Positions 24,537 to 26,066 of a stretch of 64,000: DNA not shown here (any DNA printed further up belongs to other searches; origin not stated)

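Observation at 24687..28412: Second cyclase-STAND-TPR paralog whose cyclase-like domains look catalytically dead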

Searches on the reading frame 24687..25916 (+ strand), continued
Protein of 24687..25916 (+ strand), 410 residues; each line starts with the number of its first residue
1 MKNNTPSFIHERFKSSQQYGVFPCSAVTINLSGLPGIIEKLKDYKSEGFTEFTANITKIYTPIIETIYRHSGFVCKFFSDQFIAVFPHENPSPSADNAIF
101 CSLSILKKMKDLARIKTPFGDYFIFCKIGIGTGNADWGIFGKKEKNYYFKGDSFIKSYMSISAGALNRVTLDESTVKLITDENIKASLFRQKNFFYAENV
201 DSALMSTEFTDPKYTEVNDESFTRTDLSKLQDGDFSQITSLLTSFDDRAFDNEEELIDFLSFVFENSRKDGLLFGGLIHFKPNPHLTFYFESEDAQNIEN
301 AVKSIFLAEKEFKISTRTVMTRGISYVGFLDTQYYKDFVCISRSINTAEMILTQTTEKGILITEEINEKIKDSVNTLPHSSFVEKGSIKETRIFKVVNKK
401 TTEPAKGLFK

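Call 28: search_protein_representatives(alignment_id=A1)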
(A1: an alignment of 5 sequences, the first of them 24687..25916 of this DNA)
Query: 5 sequences, 409 profile positions. Proteins with E-value up to 0.001 (for the whole library): 4274; up to 1e-10: 1171; up to 1e-30: 68. The best 150 are listed.
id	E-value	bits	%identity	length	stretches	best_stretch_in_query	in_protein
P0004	1.5e-205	699.2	-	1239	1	1-409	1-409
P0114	2.9e-41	158.1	-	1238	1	1-400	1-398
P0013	2.6e-39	151.7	-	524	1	1-402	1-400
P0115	5.0e-39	150.7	-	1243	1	1-405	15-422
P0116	8.0e-38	146.8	-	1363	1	1-400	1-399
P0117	3.1e-37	144.8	-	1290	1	1-401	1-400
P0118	1.1e-36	142.9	-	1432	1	1-398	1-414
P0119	2.1e-36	142.1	-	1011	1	1-399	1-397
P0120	4.1e-36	141.1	-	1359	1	1-401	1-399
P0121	1.5e-35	139.3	-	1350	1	1-400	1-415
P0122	1.8e-35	139.0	-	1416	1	1-403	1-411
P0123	2.2e-35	138.7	-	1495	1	4-394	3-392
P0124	2.4e-35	138.6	-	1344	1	1-401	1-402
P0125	4.1e-35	137.8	-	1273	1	1-402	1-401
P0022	6.0e-35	137.3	-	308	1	1-275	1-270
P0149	4.1e-32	127.9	-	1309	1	1-399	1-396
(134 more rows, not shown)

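Call 41: predict_structure(alignment_id=A2)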
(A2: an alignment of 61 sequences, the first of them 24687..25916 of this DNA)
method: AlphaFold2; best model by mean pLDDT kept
length: 410 residues; sequences in the alignment: 61
mean_pLDDT: 89.0   pTM: 0.89
mean pLDDT of the five models: 89.0, 88.4, 88.3, 87.8, 87.4
residues with pLDDT >= 90: 298; 70-90: 76; 50-70: 27; < 50: 9
segments of 3 or more residues with pLDDT < 50: 400-404
pLDDT, mean of each block of 10 residues (from residue 1): 75 95 97 95 96 95 93 93 91 85 95 95 97 96 93 96 93 95 92 89 58 68 77 89 95 97 91 89 91 81 92 96 93 88 93 92 94 92 83 85 47
secondary structure, 60 per line:
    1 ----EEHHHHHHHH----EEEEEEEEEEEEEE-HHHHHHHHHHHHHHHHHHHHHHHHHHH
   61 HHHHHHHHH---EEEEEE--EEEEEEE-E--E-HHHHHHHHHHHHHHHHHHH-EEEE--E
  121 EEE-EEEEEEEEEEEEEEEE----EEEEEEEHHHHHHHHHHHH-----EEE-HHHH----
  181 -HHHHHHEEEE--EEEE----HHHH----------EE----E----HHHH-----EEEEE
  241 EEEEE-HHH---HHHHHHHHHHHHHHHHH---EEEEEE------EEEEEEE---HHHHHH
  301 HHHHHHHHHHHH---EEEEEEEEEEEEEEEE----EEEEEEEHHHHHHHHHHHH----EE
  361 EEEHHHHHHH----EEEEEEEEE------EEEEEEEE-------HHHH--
elements in order: H7-14 E19-32 H34-69 E73-78 E81-87 H94-112 E114-117 E120-123 E125-140 E145-151 H152-163 E169-171 H173-176 H182-187 E188-191 E194-197 H202-205 H227-230 E236-245 H253-269 E273-278 E285-291 H295-312 E316-331 E336-342 H343-354 E359-363 H364-370 E375-383 E390-397 H405-408

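Call 43: fold_search(model_id=the predicted structure, library=pdb)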
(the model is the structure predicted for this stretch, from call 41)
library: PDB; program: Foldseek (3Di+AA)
matches with E <= 10: 1241; with E <= 0.001: 203
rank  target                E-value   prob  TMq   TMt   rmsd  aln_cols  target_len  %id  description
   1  8co7                  7.5e-23  1.00  0.75  0.67   4.6       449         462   13  Crystal structure of human soluble adenylyl cyclase (sAC) in complex with inhibitor TDI-09066 (released 2024-01-03)
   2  4clp                  8.9e-23  1.00  0.74  0.67   5.4       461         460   14  Crystal structure of human soluble Adenylyl Cyclase complex with adenosine-3',5'-cyclic-monophosphate (released 2014-03-05)
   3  4clt                  2.6e-22  1.00  0.77  0.69   5.2       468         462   14  Crystal structure of human soluble Adenylyl Cyclase with adenosine-3', 5'-cyclic-monophosphate and pyrophosphate (released 2014-03-05)
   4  4usu                  4.7e-22  1.00  0.77  0.68   5.5       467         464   13  Crystal structure of human soluble Adenylyl Cyclase in complex with alpha,beta-methyleneadenosine-5'-triphosphate (released 2014-07-30)
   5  5iv4                  5.2e-22  1.00  0.72  0.65   5.6       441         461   15  Crystal structure of the human soluble adenylyl cyclase in complex with the allosteric inhibitor LRE1 (released 2016-08-17)
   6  4usw                  6.6e-22  1.00  0.75  0.68   5.3       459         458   13  Crystal structure of human soluble Adenylyl Cyclase with ATP (released 2014-07-30)
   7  4cls                  1.2e-21  1.00  0.74  0.67   5.6       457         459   14  Crystal structure of human soluble Adenylyl Cyclase with Pyrophosphate (released 2014-03-05)
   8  4clk                  2.3e-21  1.00  0.75  0.68   5.3       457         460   15  Crystal structure of human soluble Adenylyl Cyclase in complex with alpha,beta-methyleneadenosine-5'-triphosphate (released 2014-03-05)
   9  8coj                  2.3e-21  1.00  0.72  0.66   5.3       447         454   14  Crystal structure of human soluble adenylyl cyclase catalytic domain in complex with the inhibitor TDI-10228 (released 2023-04-26)
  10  4cm0                  2.7e-21  1.00  0.74  0.67   5.0       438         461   14  Crystal structure of human soluble Adenylyl Cyclase with alpha,beta- methyleneadenosine-5'-triphosphate soaked with bica (released 2014-03-05)
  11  8cot                  3.5e-21  1.00  0.72  0.66   5.4       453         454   14  Complex of human soluble adenylyl cyclase 10 catalytic core with inhibitor TDI-10962 (released 2023-04-26)
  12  5d0r                  3.7e-21  1.00  0.73  0.66   5.4       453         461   13  Crystal structure of human soluble Adenylyl Cyclase with the inhibitor bithionol (released 2016-03-16)
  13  4clw                  6.5e-21  1.00  0.72  0.65   5.5       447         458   14  Crystal structure of human soluble Adenylyl Cyclase in complex with alpha,beta-methyleneadenosine-5'-triphosphate soaked (released 2014-03-05)
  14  4oya                  7.7e-21  1.00  0.77  0.68   5.2       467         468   13  Human solAC Complexed with (4-Aminofurazan-3-yl)-[3-(1H-benzoimidazol-2-ylmethoxy)phenyl]methanone (released 2014-04-02)
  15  8cnh                  9.1e-21  1.00  0.72  0.66   5.3       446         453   13  Crystal structure of human soluble adenylyl cyclase (sAC) in complex with inhibitor TDI-10512 (released 2023-04-26)
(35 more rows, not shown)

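Call 46: search_solved_structures(query=A2, max_evalue=1, show_alignments=0)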
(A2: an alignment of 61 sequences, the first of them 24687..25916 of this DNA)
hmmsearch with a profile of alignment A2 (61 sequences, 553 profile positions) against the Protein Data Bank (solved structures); distinct sequences matched with E-value up to 1: 92 (the best 60 are shown).
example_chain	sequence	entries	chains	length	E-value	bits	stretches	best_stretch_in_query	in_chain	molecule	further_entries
4cm2_A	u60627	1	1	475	1.6e-53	185.6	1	22-403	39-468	ADENYLATE CYCLASE TYPE 10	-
4clf_A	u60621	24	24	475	1.9e-53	185.4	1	22-403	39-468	ADENYLATE CYCLASE TYPE 10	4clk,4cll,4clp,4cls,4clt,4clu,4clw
4cm0_A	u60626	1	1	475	3.3e-53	184.6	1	22-403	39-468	SOLUBLE ADENYLYL CYCLASE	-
4oya_A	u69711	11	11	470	3.7e-53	184.4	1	22-402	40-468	Adenylate cyclase type 10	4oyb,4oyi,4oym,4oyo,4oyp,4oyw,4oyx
3r5g_A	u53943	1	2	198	1.2e-24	90.3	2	315-401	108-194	CyaB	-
1wc0_A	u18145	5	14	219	3.7e-22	82.1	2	315-394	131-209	ADENYLATE CYCLASE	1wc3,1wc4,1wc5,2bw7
1wc1_A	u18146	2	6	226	4.3e-22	81.9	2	315-394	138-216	ADENYLATE CYCLASE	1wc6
2w01_A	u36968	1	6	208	7.5e-21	77.7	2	26-135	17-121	ADENYLATE CYCLASE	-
6fht_A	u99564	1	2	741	2.5e-19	72.7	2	26-135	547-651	Bacteriophytochrome,Adenylate cyclase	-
5mbg_A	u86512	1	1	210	1.5e-16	63.6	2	318-408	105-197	Beta subunit of photoactivated adenylyl cyclase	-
5x4t_A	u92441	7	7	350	1.8e-16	63.3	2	319-404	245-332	Photoactivated adenylyl cyclase | Family 3 adenylate cyclase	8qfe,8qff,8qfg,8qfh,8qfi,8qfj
9f1z_A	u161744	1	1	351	1.8e-16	63.3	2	319-404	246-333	Family 3 adenylate cyclase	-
5x4u_A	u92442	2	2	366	1.9e-16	63.2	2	319-404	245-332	Photoactivated adenylyl cyclase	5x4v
4yus_A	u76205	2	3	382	2.4e-16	62.9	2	319-404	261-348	Family 3 adenylate cyclase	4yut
9f1w_A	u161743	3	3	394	2.6e-16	62.8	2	319-404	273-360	Family 3 adenylate cyclase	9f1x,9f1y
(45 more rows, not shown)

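Call 67: list_cluster_members(proteins=[P0114, P0124, P0149, P0001])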
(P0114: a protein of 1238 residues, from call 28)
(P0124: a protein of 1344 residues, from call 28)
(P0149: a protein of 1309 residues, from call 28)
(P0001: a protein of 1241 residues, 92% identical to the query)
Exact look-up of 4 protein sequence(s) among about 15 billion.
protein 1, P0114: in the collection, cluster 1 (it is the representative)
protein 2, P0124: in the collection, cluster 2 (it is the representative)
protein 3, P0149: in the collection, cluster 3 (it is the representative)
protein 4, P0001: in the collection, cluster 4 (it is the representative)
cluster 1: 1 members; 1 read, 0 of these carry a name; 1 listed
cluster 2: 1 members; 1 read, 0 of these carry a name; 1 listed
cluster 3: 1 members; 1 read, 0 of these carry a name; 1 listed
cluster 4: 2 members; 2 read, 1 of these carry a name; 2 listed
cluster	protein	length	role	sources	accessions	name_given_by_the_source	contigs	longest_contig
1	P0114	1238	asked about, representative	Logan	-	-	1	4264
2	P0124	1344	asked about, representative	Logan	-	-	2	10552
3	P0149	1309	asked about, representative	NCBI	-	-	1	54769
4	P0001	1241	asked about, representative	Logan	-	-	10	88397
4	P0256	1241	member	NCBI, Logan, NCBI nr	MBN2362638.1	AAA family ATPase [candidate division WOR-3 bacterium]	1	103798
